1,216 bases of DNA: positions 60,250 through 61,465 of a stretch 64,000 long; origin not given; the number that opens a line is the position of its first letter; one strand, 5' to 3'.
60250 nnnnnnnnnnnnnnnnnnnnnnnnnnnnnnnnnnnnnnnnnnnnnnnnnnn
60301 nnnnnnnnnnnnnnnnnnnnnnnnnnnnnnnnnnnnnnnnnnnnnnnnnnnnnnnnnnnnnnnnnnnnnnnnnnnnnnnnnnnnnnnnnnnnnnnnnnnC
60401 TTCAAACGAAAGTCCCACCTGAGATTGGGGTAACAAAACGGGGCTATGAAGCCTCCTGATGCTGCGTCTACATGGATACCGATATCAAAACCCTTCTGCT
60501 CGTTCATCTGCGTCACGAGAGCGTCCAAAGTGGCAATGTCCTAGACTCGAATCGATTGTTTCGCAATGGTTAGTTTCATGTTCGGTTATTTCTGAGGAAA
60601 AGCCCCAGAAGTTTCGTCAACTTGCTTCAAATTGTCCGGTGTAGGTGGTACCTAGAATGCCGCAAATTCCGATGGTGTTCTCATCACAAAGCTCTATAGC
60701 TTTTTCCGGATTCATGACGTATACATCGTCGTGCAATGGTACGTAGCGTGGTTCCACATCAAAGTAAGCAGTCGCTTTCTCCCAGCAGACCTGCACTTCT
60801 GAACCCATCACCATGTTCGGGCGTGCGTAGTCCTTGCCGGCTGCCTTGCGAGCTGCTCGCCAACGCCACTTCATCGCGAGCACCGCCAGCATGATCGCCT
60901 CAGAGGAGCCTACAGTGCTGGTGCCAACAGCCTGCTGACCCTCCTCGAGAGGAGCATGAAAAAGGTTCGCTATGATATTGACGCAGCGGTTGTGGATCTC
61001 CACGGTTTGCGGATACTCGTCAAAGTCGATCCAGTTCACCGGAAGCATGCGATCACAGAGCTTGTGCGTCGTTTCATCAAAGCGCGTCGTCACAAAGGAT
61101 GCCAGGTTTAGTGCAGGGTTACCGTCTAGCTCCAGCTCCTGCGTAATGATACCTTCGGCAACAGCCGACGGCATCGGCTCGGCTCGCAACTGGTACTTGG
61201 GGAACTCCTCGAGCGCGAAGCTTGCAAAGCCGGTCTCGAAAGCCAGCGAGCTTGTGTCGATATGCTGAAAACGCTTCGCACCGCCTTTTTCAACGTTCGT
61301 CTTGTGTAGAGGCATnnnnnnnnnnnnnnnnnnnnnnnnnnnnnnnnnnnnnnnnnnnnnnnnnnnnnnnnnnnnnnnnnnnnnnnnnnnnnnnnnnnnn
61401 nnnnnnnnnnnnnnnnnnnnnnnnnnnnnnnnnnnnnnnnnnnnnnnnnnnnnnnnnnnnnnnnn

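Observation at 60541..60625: Rare GC-AG spliceosomal intron in an otherwise intron-poor locus (glutamate decarboxylase)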

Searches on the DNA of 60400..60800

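Call 52: search_rna_families(source=window, start=60400, end=60800, threshold=evalue, max_evalue=10)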
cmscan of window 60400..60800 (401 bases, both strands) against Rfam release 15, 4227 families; matches with E-value up to 10: 0.
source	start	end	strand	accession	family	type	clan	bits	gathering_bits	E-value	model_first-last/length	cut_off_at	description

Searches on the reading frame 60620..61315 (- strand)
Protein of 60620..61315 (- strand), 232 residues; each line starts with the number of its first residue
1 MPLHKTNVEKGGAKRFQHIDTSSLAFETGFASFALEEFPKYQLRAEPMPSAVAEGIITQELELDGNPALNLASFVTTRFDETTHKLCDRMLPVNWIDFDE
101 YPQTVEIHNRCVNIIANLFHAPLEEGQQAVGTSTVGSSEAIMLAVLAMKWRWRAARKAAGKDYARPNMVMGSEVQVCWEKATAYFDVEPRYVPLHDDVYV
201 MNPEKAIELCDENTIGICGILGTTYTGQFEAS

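Call 14: list_cluster_members(proteins=[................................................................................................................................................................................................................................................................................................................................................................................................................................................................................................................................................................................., window:60620-61315:-, window:17110-18489:-, window:13622-15874:-, window:34216-35286:-])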
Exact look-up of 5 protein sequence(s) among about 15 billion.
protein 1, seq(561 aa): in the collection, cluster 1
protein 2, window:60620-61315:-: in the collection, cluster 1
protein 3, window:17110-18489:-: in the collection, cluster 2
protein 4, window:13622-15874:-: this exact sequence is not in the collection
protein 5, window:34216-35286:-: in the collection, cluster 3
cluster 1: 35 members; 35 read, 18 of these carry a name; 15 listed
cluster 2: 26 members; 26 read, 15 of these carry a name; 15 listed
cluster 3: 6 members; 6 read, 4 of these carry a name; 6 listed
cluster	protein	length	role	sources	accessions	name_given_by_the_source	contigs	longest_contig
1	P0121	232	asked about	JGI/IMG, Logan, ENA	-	glutamate decarboxylase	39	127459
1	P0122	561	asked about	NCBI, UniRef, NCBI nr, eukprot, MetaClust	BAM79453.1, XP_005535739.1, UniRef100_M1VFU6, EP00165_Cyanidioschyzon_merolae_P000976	glutamate decarboxylase [Cyanidioschyzon merolae strain 10D] | Glutamate decarboxylase n=1 Tax=Cyanidioschyzon merolae (strain NIES-3377 / 10D) ... | XP_005535739.1 glutamate decarboxylase [Cyanidioschyzon merolae strain 10D]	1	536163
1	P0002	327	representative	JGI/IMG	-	glutamate/tyrosine decarboxylase-like PLP-dependent enzyme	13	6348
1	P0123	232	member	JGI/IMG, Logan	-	glutamate decarboxylase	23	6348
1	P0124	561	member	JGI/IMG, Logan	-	glutamate decarboxylase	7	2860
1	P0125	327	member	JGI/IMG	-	glutamate/tyrosine decarboxylase-like PLP-dependent enzyme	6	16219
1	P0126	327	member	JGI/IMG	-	glutamate/tyrosine decarboxylase-like PLP-dependent enzyme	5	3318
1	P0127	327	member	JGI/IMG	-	glutamate/tyrosine decarboxylase-like PLP-dependent enzyme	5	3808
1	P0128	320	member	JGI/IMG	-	glutamate/tyrosine decarboxylase-like PLP-dependent enzyme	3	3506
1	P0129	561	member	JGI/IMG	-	glutamate decarboxylase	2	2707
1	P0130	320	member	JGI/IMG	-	glutamate/tyrosine decarboxylase-like PLP-dependent enzyme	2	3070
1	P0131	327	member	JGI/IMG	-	glutamate/tyrosine decarboxylase-like PLP-dependent enzyme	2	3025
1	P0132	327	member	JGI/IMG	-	glutamate/tyrosine decarboxylase-like PLP-dependent enzyme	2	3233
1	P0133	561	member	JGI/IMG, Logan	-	glutamate decarboxylase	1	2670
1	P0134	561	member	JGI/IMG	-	glutamate decarboxylase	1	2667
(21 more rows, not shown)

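Call 38: find_encoding_contigs(protein=P0122, flank=3000, max_places=10)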
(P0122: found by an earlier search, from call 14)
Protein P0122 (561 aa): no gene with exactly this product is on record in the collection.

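Call 39: find_encoding_contigs(protein=P0124, flank=3000, max_places=10)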
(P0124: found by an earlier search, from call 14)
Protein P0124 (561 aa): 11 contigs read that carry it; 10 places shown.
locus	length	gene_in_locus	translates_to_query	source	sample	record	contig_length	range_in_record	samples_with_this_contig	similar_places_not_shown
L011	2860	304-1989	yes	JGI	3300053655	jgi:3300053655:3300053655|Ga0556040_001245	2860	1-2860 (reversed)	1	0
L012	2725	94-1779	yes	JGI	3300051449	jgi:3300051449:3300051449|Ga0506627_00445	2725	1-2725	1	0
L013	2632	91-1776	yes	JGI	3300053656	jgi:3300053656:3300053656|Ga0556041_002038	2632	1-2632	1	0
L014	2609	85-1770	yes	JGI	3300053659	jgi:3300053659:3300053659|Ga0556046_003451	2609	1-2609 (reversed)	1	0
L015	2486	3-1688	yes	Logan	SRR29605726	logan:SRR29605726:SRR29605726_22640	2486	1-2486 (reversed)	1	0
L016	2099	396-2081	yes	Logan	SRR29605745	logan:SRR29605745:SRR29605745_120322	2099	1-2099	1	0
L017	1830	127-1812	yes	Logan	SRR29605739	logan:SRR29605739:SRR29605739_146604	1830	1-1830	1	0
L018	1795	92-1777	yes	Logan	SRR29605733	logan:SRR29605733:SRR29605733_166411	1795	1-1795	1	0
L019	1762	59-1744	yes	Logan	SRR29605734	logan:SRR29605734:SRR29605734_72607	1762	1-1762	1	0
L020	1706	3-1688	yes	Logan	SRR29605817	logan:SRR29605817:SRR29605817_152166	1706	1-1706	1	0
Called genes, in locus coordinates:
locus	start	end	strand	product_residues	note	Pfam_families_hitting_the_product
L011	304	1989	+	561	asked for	PF00282:Pyridoxal_deC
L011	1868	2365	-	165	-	-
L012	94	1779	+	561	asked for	PF00282:Pyridoxal_deC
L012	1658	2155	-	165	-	-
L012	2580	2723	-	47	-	?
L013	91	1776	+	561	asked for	PF00282:Pyridoxal_deC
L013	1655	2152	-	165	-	-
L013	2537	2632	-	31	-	?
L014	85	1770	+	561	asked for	PF00282:Pyridoxal_deC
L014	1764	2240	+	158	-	-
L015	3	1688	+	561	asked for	PF00282:Pyridoxal_deC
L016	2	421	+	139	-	?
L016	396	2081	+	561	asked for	PF00282:Pyridoxal_deC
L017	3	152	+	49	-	?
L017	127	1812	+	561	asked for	PF00282:Pyridoxal_deC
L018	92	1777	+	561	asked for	PF00282:Pyridoxal_deC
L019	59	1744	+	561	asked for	PF00282:Pyridoxal_deC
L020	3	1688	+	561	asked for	PF00282:Pyridoxal_deC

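Call 41: find_related_loci(query=P0122, collection=metagenome_contigs, flank=1500)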
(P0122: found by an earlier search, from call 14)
Query P0122 (561 aa) in metagenome_contigs; peptide patterns used: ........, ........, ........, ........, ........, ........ (x = any residue, [..] = any of these).
63 stretches matched a pattern; 11 encode a relative of the query (tblastn E <= 1e-3); 11 distinct loci.
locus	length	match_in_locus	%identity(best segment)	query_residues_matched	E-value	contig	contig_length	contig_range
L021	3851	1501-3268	100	1-561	0e+0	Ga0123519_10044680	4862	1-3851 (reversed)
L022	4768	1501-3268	100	1-561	0e+0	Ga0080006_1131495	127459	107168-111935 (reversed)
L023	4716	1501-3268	100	1-561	0e+0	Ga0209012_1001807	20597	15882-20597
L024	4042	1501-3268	99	1-561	0e+0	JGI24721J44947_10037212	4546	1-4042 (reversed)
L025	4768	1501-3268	99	1-561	0e+0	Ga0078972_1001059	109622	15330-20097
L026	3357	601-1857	48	39-459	7e-129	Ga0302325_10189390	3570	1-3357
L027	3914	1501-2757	48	39-459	1e-127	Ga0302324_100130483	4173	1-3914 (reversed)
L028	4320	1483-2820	45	1-459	3e-122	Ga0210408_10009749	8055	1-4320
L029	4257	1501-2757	47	39-459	8e-121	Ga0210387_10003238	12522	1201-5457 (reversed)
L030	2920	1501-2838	45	1-459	2e-123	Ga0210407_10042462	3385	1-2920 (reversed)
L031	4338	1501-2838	45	1-459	2e-124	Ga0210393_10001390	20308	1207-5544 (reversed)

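Call 57: find_encoding_contigs(protein=P0125, flank=3000, max_places=6)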
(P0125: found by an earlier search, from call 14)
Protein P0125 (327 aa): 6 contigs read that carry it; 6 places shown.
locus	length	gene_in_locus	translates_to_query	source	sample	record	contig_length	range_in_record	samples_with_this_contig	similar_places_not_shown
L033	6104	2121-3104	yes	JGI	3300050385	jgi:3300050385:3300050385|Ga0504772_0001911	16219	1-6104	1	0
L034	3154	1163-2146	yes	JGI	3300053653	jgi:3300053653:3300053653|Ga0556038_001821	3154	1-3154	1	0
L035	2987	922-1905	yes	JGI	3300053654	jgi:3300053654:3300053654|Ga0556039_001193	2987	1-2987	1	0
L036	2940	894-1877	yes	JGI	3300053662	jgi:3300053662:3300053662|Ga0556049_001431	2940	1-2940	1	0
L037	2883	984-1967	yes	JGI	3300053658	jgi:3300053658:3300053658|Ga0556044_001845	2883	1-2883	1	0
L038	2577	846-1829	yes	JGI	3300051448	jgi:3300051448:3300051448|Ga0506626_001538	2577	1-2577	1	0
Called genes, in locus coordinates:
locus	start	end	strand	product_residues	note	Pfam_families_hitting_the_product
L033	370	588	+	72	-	-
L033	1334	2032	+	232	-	PF00282:Pyridoxal_deC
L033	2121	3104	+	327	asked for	PF00282:Pyridoxal_deC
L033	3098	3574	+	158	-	-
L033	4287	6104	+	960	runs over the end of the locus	PF16923:Glyco_hydro_63N (weak), PF03200:Glyco_hydro_63, PF22422:MGH1-like_GH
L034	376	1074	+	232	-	PF00282:Pyridoxal_deC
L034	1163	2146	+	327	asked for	PF00282:Pyridoxal_deC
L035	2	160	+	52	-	?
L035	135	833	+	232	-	PF00282:Pyridoxal_deC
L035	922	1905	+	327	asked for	PF00282:Pyridoxal_deC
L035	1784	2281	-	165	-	-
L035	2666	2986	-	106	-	?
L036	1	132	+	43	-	?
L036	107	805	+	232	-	PF00282:Pyridoxal_deC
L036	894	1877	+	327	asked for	PF00282:Pyridoxal_deC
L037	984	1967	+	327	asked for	PF00282:Pyridoxal_deC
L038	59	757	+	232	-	PF00282:Pyridoxal_deC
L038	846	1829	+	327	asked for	PF00282:Pyridoxal_deC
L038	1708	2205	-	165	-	-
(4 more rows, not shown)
